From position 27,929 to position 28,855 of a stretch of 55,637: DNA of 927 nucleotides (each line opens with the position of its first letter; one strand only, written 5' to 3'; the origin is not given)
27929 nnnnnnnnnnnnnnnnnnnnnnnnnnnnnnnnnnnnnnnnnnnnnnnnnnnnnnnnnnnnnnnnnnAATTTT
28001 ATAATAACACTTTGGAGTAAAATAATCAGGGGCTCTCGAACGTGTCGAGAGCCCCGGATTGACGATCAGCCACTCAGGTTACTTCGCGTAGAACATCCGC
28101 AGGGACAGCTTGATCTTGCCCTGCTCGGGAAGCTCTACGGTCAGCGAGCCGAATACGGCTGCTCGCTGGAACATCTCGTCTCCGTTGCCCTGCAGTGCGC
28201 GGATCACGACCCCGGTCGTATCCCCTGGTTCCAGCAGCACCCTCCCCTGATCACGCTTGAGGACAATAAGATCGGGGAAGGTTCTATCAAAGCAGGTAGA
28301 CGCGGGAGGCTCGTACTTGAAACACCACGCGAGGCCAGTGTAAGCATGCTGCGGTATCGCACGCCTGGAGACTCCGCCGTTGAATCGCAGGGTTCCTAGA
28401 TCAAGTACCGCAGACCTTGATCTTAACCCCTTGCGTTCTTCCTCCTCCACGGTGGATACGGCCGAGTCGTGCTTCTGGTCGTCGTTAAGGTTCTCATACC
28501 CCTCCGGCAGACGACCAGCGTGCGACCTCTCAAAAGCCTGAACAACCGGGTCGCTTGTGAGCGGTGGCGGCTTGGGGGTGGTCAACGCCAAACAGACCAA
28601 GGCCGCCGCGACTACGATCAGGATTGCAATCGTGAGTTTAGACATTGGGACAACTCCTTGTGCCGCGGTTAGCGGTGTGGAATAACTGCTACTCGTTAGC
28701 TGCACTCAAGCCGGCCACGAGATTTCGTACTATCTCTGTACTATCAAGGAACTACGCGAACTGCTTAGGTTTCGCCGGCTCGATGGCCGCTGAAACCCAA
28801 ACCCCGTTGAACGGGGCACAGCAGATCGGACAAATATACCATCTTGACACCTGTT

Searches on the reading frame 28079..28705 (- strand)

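Call 15: search_protein_families(library=pfam, proteins=[window:28079-28705:-], max_evalue=0.01)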
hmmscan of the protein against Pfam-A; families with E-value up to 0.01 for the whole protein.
window:28079-28705:- (208 aa): 0 families

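Call 103: search_protein_families(library=pfam, proteins=[window:28079-28705:-], max_evalue=1)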
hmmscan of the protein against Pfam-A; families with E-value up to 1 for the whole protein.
window:28079-28705:- (208 aa): 1 family
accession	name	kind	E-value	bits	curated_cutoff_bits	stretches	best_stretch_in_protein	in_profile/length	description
PF07419.17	PilM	-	0.24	11.8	25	1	100-176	52-132/136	PilM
